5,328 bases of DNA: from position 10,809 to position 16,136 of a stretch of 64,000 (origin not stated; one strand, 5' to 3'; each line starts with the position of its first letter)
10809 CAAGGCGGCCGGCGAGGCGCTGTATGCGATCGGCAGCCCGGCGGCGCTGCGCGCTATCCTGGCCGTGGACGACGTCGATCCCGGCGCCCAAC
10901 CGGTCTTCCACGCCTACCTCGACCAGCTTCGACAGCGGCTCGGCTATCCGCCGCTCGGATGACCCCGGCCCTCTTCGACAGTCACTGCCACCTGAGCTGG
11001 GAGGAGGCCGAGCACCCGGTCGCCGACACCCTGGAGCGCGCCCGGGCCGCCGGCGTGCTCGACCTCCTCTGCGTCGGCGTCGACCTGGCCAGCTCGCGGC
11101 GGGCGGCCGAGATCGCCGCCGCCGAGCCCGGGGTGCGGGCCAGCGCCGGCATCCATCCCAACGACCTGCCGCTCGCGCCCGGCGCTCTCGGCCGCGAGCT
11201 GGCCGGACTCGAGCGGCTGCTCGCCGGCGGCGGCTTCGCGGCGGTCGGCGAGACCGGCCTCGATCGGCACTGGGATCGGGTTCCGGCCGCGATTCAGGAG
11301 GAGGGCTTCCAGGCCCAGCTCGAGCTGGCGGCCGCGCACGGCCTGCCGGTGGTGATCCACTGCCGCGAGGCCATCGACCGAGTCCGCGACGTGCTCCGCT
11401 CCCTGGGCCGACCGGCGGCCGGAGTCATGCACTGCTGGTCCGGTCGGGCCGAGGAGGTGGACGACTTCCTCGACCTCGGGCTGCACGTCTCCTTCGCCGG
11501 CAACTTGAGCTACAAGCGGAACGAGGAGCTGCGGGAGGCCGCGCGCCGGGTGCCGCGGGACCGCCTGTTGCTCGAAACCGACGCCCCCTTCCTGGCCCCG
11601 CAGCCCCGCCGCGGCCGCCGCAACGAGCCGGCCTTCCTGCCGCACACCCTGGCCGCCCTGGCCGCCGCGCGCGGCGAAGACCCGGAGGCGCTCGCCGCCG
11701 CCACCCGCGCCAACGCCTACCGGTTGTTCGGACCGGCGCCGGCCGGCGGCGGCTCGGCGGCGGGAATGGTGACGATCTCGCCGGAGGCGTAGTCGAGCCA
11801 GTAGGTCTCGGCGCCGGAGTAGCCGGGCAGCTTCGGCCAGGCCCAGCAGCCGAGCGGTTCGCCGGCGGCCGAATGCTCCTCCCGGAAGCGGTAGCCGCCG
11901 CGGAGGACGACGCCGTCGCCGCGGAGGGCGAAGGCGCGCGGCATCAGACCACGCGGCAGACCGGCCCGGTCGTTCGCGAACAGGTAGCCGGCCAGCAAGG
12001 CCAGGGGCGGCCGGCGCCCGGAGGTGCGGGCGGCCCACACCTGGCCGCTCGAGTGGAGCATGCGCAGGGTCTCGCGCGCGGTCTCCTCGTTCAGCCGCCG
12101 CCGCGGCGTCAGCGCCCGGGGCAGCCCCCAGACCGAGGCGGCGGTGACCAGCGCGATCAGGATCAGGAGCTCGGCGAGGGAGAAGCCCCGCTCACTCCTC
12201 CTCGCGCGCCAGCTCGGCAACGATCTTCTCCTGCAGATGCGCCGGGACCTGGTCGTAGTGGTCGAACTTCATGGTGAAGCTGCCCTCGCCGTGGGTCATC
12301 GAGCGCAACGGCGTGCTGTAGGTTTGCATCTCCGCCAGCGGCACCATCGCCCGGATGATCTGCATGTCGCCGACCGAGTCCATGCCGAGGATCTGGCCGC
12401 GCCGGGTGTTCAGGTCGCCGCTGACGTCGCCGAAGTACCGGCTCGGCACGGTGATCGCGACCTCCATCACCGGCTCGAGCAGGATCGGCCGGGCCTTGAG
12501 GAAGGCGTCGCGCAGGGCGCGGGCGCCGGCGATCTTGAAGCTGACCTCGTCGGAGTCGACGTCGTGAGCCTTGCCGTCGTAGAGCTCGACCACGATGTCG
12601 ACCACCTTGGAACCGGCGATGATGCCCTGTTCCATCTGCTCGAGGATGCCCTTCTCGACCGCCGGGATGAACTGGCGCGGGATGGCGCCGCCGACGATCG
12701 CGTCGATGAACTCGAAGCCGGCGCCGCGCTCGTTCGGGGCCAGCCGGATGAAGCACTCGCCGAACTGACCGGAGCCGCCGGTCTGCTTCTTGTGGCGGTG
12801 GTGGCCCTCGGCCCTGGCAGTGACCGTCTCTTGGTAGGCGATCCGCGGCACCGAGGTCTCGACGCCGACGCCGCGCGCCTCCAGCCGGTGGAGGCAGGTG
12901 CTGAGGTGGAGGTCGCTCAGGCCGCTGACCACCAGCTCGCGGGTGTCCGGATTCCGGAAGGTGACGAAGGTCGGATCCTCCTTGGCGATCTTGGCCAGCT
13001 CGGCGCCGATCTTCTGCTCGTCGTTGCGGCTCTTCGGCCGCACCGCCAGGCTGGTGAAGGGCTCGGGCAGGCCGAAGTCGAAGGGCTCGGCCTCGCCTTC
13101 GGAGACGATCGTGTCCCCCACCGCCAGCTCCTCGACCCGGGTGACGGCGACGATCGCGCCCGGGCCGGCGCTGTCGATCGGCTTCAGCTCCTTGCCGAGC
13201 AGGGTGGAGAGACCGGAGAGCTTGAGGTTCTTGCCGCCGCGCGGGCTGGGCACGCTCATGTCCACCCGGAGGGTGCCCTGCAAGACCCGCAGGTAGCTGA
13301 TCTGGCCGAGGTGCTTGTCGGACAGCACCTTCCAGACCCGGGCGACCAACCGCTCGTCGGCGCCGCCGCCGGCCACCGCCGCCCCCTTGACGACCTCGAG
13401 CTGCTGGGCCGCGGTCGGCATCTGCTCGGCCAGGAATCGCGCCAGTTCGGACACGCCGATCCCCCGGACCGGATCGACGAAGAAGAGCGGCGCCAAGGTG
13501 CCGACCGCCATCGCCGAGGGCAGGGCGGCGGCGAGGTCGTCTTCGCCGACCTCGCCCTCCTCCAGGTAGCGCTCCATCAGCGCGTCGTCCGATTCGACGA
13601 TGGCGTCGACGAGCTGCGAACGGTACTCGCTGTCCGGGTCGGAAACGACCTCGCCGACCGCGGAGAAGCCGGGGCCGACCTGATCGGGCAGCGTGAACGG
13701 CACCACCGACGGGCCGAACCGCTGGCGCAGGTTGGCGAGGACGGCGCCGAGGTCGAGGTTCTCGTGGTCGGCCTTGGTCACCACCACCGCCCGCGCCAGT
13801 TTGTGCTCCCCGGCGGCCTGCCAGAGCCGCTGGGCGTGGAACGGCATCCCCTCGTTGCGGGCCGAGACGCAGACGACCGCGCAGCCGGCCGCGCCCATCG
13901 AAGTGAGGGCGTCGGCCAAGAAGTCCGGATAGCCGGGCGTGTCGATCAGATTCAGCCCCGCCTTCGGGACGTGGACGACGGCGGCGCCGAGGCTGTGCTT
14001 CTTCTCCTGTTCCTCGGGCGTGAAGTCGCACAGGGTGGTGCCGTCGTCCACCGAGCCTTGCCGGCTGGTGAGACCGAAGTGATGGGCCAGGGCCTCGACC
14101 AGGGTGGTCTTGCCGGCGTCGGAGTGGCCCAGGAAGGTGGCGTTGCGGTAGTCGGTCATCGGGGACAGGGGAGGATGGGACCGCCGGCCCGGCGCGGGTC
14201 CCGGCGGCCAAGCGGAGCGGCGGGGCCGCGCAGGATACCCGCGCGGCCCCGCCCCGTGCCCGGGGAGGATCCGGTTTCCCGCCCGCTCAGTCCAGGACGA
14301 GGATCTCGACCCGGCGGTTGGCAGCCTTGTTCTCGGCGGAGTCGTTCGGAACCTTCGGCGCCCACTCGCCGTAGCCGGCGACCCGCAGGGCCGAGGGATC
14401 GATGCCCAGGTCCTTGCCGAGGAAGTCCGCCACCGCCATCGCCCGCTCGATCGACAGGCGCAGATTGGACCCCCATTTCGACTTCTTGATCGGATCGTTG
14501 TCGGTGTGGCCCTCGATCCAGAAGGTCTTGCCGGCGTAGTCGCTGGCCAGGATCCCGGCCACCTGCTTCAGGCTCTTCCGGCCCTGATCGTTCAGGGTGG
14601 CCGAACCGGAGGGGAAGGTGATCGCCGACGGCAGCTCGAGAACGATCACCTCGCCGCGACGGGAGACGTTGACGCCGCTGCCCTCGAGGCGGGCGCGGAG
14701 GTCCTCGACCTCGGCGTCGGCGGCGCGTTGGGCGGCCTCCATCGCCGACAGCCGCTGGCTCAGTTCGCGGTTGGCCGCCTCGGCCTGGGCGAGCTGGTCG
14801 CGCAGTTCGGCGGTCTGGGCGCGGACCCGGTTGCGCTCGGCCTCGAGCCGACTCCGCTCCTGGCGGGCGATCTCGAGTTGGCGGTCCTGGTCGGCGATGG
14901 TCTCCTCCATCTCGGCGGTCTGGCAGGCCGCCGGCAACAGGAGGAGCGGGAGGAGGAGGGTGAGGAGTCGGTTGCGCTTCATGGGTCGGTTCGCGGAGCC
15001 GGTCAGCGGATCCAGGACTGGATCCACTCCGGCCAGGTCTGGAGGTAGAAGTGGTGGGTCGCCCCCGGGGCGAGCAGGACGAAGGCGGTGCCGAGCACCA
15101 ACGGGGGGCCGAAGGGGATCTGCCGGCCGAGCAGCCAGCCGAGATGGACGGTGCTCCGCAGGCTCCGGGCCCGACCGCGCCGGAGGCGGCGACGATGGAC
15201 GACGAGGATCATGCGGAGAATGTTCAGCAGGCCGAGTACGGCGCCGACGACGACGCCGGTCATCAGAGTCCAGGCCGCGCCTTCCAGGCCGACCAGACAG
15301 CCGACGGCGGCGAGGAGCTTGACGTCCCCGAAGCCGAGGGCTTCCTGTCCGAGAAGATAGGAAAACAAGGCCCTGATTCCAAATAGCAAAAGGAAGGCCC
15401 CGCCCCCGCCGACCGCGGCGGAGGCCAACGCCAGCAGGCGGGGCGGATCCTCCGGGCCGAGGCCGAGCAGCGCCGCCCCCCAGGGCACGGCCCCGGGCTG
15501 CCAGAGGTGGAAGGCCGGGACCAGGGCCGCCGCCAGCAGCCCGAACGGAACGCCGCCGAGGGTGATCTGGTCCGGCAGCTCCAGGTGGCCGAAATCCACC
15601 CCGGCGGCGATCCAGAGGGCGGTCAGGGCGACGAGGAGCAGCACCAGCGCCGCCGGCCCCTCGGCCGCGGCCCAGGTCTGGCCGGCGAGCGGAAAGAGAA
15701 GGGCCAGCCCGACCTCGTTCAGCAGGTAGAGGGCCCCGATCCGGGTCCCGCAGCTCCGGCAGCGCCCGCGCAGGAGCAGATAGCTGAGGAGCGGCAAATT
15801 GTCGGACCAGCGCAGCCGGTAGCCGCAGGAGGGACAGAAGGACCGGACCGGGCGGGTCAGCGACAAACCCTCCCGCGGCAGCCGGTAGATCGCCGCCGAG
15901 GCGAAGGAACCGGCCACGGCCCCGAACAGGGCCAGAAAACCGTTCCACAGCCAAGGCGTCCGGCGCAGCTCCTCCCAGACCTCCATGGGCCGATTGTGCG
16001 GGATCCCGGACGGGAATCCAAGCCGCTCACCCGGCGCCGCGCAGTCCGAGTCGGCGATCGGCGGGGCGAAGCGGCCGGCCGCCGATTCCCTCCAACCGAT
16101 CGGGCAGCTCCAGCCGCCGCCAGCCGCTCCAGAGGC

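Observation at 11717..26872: Sigma-54-headed envelope locus: three >1000-aa orphan lipoproteins plus prepilin peptidase, pseudopilin, coiled-coil OmpA lipoprotein and an EF-G paralog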

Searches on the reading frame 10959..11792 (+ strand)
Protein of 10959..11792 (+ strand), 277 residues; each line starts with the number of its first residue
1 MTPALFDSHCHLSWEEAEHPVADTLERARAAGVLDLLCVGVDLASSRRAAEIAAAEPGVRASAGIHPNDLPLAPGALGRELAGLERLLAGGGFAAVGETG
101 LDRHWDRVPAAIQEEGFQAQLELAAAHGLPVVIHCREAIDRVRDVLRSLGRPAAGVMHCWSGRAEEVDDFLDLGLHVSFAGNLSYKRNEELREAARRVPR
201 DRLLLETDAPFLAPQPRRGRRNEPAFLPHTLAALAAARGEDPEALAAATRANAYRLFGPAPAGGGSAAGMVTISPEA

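Call 28: search_protein_families(library=pfam, proteins=[window:10959-11792:+], max_evalue=0.01)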
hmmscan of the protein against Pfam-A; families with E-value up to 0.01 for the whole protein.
window:10959-11792:+ (277 aa): 1 family
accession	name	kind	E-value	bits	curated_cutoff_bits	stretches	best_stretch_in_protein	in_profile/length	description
PF01026.27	TatD_DNase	-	1.9e-71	240.8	27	1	6-258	1-253/253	TatD related DNase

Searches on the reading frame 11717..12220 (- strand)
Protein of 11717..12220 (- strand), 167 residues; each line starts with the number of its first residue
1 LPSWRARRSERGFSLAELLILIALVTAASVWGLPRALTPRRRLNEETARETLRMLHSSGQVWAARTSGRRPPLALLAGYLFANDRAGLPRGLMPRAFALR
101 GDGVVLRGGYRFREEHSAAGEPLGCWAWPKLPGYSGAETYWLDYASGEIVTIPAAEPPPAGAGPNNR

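Call 10: search_protein_families(library=pfam, proteins=[window:11717-12220:-], max_evalue=0.1)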
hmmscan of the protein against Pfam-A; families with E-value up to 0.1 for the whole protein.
window:11717-12220:- (167 aa): 1 family
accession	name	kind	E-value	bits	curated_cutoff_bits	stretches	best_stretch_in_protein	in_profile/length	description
PF07963.17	N_methyl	-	0.017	15.1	21.2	1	7-25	1-19/27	Prokaryotic N-terminal methylation motif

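Call 11: search_protein_families(library=ncbifam, proteins=[window:11717-12220:-], max_evalue=0.1)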
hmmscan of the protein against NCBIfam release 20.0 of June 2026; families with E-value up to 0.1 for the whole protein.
window:11717-12220:- (167 aa): 2 families
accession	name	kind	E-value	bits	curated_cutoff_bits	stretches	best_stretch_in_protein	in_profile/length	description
NF007800.0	PRK10506.1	equivalog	0.0018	18.1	158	1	8-53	6-52/163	prepilin peptidase-dependent protein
NF037996.1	B-4DMT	subfamily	0.088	12.6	100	0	11-68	31-88/139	B-4DMT family transporter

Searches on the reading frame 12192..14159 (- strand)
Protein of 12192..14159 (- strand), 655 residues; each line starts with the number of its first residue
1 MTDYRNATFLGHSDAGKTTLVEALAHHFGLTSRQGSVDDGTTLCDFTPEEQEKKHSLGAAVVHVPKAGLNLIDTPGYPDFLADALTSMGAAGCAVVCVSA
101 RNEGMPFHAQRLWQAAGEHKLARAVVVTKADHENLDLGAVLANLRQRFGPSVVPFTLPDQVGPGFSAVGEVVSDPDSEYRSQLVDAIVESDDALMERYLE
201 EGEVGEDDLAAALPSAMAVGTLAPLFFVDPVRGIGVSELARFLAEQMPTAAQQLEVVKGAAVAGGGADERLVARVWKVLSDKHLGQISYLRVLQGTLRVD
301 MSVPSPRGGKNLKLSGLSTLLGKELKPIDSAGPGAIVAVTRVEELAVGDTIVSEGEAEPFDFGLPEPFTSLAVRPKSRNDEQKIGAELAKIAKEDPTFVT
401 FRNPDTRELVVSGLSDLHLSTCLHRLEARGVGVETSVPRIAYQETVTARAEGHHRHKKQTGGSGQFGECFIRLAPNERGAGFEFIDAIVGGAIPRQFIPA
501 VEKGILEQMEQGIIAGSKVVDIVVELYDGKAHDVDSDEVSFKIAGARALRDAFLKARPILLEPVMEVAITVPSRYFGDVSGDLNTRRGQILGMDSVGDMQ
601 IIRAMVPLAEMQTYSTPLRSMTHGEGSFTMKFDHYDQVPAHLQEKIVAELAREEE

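Call 10: search_protein_families(library=pfam, proteins=[window:12192-14159:-], max_evalue=0.1)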
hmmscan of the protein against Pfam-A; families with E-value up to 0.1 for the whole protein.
window:12192-14159:- (655 aa): 8 families
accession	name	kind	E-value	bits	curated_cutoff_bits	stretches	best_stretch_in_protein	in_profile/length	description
PF03764.24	EFG_IV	-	1.5e-40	138.2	24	1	438-556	1-120/121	Elongation factor G, domain IV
PF00679.30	EFG_C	-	5.4e-31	106.9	27.9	1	560-645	2-88/89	Elongation factor G C-terminus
PF00009.33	GTP_EFTU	-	9e-27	94.3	26.5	1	3-248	2-187/188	Elongation factor Tu GTP binding domain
PF14492.12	EFG_III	-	4.9e-19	68.6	27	1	364-435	1-73/75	Elongation Factor G, domain III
PF22042.2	EF-G_D2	-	1.5e-13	51.1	27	1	273-353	4-83/84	Elongation factor G domain 2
PF03144.31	GTP_EFTU_D2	-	1.3e-05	26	30.3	1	285-351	1-72/73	Elongation factor Tu domain 2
PF01926.29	MMR_HSR1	-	0.0045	17.5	21.9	1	8-114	3-98/113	50S ribosome-binding GTPase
PF03193.22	RsgA_GTPase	-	0.038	14.2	30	0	6-76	108-167/174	RsgA GTPase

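Call 11: search_protein_families(library=ncbifam, proteins=[window:12192-14159:-], max_evalue=0.1)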
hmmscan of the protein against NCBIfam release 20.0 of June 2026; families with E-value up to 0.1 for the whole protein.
window:12192-14159:- (655 aa): 26 families (the best 25 are shown)
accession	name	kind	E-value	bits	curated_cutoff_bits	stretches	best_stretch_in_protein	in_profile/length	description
NF009381.0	PRK12740.1-5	subfamily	5.9e-217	722.3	583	1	3-653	8-688/692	elongation factor G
NF009891.0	PRK13351.1-1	equivalog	9.6e-184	612.7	597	1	4-650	9-677/681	elongation factor G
NF009377.1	PRK12740.1-1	equivalog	2.8e-156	521.8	890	2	177-646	208-698/700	elongation factor G-like protein EF-G2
NF009379.0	PRK12740.1-3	equivalog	1.8e-139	466.3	513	2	171-650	198-670/674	elongation factor G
TIGR00484.1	EF-G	equivalog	9.4e-138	460.3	659.4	2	175-649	206-688/691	elongation factor G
NF058620.1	EFG2_Bacteroid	exception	7.4e-136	454.4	1000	3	481-654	542-715/717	elongation factor G2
NF012153.1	tet_protect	equivalog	1.8e-73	247.8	775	1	8-635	4-614/614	tetracycline resistance ribosomal protection protein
TIGR00490.1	aEF-2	equivalog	3.2e-60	204.1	738.45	3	503-651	562-712/720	elongation factor EF-2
NF000120.3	47473_otr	exception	8.3e-53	179.9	900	1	6-628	4-606/608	tetracycline resistance ribosomal protection protein Otr(A)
NF033148.1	tet_protect_M_W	exception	8.8e-46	156.5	1100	1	6-637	5-612/639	TetM/TetW/TetO/TetS family tetracycline resistance ribosomal protection protein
NF012155.1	tet_protect_M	exception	1.5e-32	112.7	1420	1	6-627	5-602/639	tetracycline resistance ribosomal protection protein Tet(M)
TIGR01394.1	TypA_BipA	equivalog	2.8e-31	108.4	757.3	3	266-451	196-394/594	translational GTPase TypA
NF009892.0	PRK13351.1-3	equivalog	7.8e-29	100.6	640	1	4-628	3-607/623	elongation factor G-like protein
NF012154.0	tet_protect_Q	exception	2.7e-28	98.6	1425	1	6-636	5-612/638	tetracycline resistance ribosomal protection protein Tet(Q)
NF001964.0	PRK00741.1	equivalog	1.5e-27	96.2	473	1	5-442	13-467/529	peptide chain release factor 3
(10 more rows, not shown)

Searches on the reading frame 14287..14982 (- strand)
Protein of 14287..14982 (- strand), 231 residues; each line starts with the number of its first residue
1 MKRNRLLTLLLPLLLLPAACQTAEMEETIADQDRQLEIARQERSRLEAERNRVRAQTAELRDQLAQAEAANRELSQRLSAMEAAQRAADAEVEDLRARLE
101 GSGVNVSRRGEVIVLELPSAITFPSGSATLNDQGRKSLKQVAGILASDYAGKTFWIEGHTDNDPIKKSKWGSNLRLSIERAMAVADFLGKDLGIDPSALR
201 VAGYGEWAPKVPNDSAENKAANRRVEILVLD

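Call 10: search_protein_families(library=pfam, proteins=[window:14287-14982:-], max_evalue=0.1)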
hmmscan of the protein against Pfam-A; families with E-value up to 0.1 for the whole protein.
window:14287-14982:- (231 aa): 6 families
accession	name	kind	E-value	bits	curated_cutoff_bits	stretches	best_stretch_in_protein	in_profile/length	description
PF00691.25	OmpA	-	8.4e-17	61.8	27.2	1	122-223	1-98/98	OmpA family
PF05266.19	DUF724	-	0.00055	20.3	38.4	1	21-99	103-181/188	Protein of unknown function (DUF724)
PF24922.1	ACBP4_C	-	0.0025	18.5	31.2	1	35-82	4-51/105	Acyl-CoA-binding domain-containing protein 4-6, C-terminal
PF11932.13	DUF3450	-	0.026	14.3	32.6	1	10-100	4-89/241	Protein of unknown function (DUF3450)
PF04849.18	HAP1_N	-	0.03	14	33.9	1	21-99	209-287/307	HAP1 N-terminal conserved region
PF06810.17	Phage_scaffold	-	0.037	14.4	35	1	25-93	16-87/170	Phage capsid assembly scaffolding protein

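Call 11: search_protein_families(library=ncbifam, proteins=[window:14287-14982:-], max_evalue=0.1)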
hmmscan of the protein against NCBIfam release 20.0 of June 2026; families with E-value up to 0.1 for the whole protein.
window:14287-14982:- (231 aa): 52 families (the best 25 are shown)
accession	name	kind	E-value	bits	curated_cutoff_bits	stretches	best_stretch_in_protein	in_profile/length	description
NF006508.0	PRK08944.1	subfamily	4.6e-32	111.5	259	1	26-229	94-287/304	MotB family protein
NF053611.1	YiaD_Gzip_OmpA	equivalog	6.2e-31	107.7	175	1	87-229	70-206/206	YiaD family glycine zipper/OmpA-like lipoprotein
NF006541.1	PRK09038.1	equivalog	7.3e-30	104.4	283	1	48-230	70-249/253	flagellar motor protein MotD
TIGR03350.1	type_VI_ompA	equivalog_domain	1.2e-26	93.3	139.8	1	95-229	6-137/137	type VI secretion system protein TssL, long form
NF005195.1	PRK06667.1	equivalog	6.4e-24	85.1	300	1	87-231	90-237/241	flagellar motor protein MotB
NF005831.1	PRK07734.1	equivalog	1.2e-22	80.9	301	1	59-230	82-249/250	flagellar motor protein MotB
NF005444.0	PRK07033.1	equivalog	6.6e-22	78.1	520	1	95-230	290-422/438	DotU family type VI secretion system protein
NF007804.1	PRK10510.1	equivalog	1.8e-21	76.6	307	1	92-228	85-215/219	OmpA family lipoprotein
NF006543.0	PRK09039.1-2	equivalog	4.9e-21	75.9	305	1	119-228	232-346/350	peptidoglycan -binding protein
NF006542.0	PRK09039.1-1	equivalog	2.6e-20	72.9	388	1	119-227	507-622/627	peptidoglycan -binding protein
NF005382.1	PRK06925.1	equivalog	2.5e-19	70.4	264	1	106-231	102-225/225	flagellar motor protein MotS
NF006285.1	PRK08457.1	equivalog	7.2e-19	68.6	250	1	67-228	74-229/253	flagellar motor protein MotB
NF053585.1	OMP_LP_YfiB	equivalog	2.8e-16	59.8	128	1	111-229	48-160/163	outer membrane lipoprotein YfiB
NF053612.1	anchor_PA1041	equivalog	3.4e-16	59.9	250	1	108-229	120-235/236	PA1041 family peptidoglycan-binding anchor lipoprotein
NF005999.0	PRK08126.1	subfamily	5.6e-16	58.4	571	1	122-229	326-430/432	hypothetical protein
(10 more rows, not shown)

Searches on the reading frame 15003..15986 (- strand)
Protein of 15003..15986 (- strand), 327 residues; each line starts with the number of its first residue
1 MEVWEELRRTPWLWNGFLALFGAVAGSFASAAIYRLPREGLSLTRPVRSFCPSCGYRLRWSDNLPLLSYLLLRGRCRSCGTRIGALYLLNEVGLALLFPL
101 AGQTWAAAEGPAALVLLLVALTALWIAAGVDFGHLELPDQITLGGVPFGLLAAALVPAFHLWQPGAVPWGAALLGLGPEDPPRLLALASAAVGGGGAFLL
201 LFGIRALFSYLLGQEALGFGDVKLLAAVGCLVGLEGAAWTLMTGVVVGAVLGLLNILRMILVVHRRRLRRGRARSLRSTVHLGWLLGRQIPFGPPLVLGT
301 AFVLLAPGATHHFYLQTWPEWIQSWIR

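Call 10: search_protein_families(library=pfam, proteins=[window:15003-15986:-], max_evalue=0.1)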
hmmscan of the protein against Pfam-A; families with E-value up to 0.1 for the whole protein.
window:15003-15986:- (327 aa): 5 families
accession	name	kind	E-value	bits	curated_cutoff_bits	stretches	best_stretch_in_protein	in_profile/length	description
PF06750.18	A24_N_bact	-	7.1e-25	87.3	23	1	20-100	1-79/84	Bacterial Peptidase A24 N-terminal domain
PF01478.23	Peptidase_A24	-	8.9e-09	36.2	26.5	1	118-253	1-104/104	Type IV leader peptidase family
PF13240.11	Zn_Ribbon_1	-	0.023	14.9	25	0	49-58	14-23/23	zinc-ribbon domain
PF12773.13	DZR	-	0.05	14.2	27.3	1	48-82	12-33/45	Double zinc ribbon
PF13248.11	Zn_ribbon_3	-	0.057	13.4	27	0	50-58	18-26/26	zinc-ribbon domain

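Call 11: search_protein_families(library=ncbifam, proteins=[window:15003-15986:-], max_evalue=0.1)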
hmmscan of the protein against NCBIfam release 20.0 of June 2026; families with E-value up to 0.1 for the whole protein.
window:15003-15986:- (327 aa): 0 families

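Call 85: search_protein_families(library=ncbifam, proteins=[window:15003-15986:-], max_evalue=0.001)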
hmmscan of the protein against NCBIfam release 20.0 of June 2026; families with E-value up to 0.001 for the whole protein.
window:15003-15986:- (327 aa): 0 families
